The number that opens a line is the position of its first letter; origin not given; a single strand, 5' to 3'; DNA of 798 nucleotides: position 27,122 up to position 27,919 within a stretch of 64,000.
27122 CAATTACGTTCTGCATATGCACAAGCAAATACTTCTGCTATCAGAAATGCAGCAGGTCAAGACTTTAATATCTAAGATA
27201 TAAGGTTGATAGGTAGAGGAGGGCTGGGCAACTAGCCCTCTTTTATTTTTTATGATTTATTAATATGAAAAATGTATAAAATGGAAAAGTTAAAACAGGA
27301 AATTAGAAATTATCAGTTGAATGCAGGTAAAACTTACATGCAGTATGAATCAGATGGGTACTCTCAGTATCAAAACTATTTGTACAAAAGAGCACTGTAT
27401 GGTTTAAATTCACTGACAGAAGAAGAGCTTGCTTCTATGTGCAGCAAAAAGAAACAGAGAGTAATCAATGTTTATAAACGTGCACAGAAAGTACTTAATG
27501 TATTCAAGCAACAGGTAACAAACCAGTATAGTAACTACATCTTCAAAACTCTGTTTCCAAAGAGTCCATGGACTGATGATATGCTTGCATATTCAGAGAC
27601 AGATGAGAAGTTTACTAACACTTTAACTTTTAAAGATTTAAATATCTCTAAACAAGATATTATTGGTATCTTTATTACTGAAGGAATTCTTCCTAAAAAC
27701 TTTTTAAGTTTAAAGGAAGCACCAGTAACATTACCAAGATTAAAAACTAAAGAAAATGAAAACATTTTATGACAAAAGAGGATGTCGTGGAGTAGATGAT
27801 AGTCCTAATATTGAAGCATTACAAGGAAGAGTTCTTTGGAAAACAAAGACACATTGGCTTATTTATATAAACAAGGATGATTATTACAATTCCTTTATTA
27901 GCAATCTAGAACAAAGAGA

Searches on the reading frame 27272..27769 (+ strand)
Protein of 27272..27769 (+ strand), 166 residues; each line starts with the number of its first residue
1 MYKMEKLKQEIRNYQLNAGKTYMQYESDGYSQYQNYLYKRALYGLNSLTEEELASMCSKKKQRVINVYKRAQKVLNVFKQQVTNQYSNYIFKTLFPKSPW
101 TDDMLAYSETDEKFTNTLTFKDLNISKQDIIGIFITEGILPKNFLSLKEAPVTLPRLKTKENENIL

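Call 33: find_related_loci(query=A3, collection=viral_contigs, flank=10000)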
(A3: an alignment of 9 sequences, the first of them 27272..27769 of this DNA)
Query A3 (166 aa) in viral_contigs; peptide patterns used: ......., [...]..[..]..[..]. (x = any residue, [..] = any of these).
514 stretches matched a pattern; 272 encode a relative of the query (tblastn E <= 1e-3); the best 80 are kept; 80 distinct loci.
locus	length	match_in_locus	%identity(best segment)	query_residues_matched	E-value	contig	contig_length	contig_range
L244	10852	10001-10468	97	3-158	3e-101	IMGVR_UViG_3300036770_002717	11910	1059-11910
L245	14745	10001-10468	97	3-158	7e-101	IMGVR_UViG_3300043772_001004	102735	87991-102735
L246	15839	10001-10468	97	3-158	7e-101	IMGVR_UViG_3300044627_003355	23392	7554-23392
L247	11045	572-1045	89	1-158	2e-96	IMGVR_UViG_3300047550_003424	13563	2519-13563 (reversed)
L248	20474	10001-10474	91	1-158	5e-95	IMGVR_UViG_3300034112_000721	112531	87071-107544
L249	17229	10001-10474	91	1-158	5e-95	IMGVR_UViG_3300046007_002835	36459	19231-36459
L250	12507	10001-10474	91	1-158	5e-95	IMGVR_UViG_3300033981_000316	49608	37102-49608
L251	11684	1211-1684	87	1-158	2e-93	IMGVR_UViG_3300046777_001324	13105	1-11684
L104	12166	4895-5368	87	1-158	2e-93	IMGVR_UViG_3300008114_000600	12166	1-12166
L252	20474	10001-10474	86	1-158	5e-93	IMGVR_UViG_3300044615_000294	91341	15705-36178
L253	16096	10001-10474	87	1-158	3e-93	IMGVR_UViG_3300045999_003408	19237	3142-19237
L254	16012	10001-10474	86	1-158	9e-93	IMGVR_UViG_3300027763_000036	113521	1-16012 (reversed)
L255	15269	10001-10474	87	1-158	2e-92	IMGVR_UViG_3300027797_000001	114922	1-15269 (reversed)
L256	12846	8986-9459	87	1-158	2e-92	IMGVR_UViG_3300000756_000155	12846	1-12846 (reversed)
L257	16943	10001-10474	86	1-158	1e-91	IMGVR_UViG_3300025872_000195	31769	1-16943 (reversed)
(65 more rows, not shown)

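Call 42: search_protein_families(library=pfam, proteins=[window:27272-27769:+], max_evalue=0.01)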
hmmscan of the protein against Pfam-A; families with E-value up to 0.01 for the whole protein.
window:27272-27769:+ (166 aa): 1 family
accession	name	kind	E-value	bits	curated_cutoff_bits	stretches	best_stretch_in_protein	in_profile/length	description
PF10212.14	PPP1R21_helical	-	0.0056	17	25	1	25-80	87-143/252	Protein phosphatase 1 regulatory subunit 21, six-helix bundle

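Call 68: search_protein_families(library=pfam, proteins=[L252:2397-3026:-], max_evalue=1)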
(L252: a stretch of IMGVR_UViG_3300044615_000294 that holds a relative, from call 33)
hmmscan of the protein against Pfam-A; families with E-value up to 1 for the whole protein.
L252:2397-3026:- (210 aa): 0 families

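Call 78: find_homologous_proteins(query=L252:2397-3026:-, max_evalue=0.001)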
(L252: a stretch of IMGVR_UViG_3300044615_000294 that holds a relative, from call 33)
Query L252:2397-3026:- (210 aa): 234 proteins with E <= 0.001 among 266 candidates; the best 120 are listed.
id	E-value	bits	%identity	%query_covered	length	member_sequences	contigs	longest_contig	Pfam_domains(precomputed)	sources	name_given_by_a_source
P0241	5.0e-130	450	88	100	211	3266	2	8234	-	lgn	-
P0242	8.3e-127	440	85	100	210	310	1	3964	-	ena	-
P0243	4.0e-125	434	84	100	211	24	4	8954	-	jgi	jgi:hypothetical protein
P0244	4.1e-124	431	85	100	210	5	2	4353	-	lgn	-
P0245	3.3e-123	428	84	100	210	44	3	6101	-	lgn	-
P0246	7.7e-123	427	83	100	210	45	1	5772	-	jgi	jgi:hypothetical protein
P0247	1.7e-122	426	85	100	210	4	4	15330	-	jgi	jgi:hypothetical protein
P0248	1.7e-122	426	83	100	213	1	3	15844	-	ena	-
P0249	2.1e-122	425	83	100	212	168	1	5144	-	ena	-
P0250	2.3e-122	425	83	100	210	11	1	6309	-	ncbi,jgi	jgi:hypothetical protein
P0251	4.4e-122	424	84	100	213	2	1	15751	-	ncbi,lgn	-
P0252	9.6e-122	423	84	100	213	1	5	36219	-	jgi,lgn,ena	jgi:hypothetical protein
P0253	1.0e-121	423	83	100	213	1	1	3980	-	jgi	jgi:hypothetical protein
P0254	1.1e-121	423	83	100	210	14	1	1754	-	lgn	-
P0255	1.9e-121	422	83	100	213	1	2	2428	-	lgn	-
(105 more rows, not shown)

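Call 88: predict_structure(alignment_id=A5)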
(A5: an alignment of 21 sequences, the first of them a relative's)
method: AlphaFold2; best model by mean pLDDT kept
length: 210 residues; sequences in the alignment: 21
mean_pLDDT: 64.8   pTM: 0.69
mean pLDDT of the five models: 64.8, 62.8, 62.8, 61.6, 56.3
residues with pLDDT >= 90: 14; 70-90: 89; 50-70: 50; < 50: 57
segments of 3 or more residues with pLDDT < 50: 1-3, 85-90, 132-143, 169-173, 180-210
pLDDT, mean of each block of 10 residues (from residue 1): 54 81 75 82 70 82 76 85 58 58 80 86 65 42 67 87 66 51 35 28 32
secondary structure, 60 per line:
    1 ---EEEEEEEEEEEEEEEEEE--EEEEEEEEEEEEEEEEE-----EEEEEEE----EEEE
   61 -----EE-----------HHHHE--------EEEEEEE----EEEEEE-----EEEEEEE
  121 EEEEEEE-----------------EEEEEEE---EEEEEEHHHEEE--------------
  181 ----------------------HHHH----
elements in order: E4-21 E24-40 E46-52 E57-60 H79-82 E92-98 E103-108 E114-127 E145-151 E155-160 E164-166 H203-206

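Call 90: fold_search(model_id=the predicted structure, library=pdb)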
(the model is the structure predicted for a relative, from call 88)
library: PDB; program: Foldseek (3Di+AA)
matches with E <= 10: 652; with E <= 0.001: 0
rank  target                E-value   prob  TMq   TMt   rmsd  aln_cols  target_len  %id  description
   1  6au2                  6.5e-03  0.92  0.22  0.22  14.7       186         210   10  Crystal structure of SETDB1 Tudor domain with aryl triazole fragments (released 2017-10-11)
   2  9cux                  1.2e-02  0.87  0.21  0.21  15.1       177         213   11  Crystal Structure of SETDB1 Tudor domain in complex with UNC100016 (released 2024-10-02)
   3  5ke2                  1.7e-02  0.90  0.22  0.22  14.5       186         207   10  Crystal structure of SETDB1 Tudor domain in complex with inhibitor XST06472A (released 2016-07-13)
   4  4x34_B                2.0e-02  0.97  0.20  0.34  13.5       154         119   16  Crystal structure of the 53BP1 tandem tudor domain in complex with p53K381acK382me2 (released 2015-03-04)
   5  7c9n_A                2.2e-02  0.84  0.22  0.22  14.9       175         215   11  Crystal structure of SETDB1 tudor domain in complexed with Compound 1. (released 2021-04-07)
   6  7cjt_A                2.3e-02  0.90  0.22  0.22  13.5       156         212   12  Crystal Structure of SETDB1 Tudor domain in complexed with (R,R)-59 (released 2021-04-14)
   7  5zcj_C                2.8e-02  0.87  0.20  0.32  14.0       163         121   16  Crystal structure of complex (released 2018-06-27)
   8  7caj_A                2.8e-02  0.75  0.21  0.21  15.3       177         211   11  Crystal structure of SETDB1 Tudor domain in complexed with Compound 2. (released 2021-04-07)
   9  6bhg_A                3.0e-02  0.91  0.23  0.22  13.5       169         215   12  Crystal structure of SETDB1 with a modified H3 peptide (released 2017-12-06)
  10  1xni_A                3.1e-02  0.90  0.20  0.34  13.4       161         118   17  Tandem Tudor Domain of 53BP1 (released 2004-11-30)
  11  8u4u_F                3.1e-02  0.89  0.20  0.33  13.6       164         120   16  Crystal structure of 53BP1 tandem Tudor domain homodimer engineered with two disulfide bridges (released 2023-09-20)
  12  6vee_MODEL_1_A        3.1e-02  0.63  0.20  0.23  14.6       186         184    9  Solution structure of the TTD and linker region of mouse UHRF1 (NP95) (released 2020-06-17)
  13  6mxz_G                3.3e-02  0.92  0.20  0.33  14.0       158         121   15  Structure of 53BP1 Tudor domains in complex with small molecule UNC3474 (released 2019-11-27)
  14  6mxy_B                3.5e-02  0.89  0.20  0.33  14.1       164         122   15  Structure of 53BP1 tandem Tudor domains in complex with small molecule UNC3351 (released 2019-11-27)
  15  5kch                  3.5e-02  0.85  0.22  0.22  13.4       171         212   10  SETDB1 in complex with an early stage, low affinity fragment candidate modelled at reduced occupancy into weak electron  (released 2016-07-27)
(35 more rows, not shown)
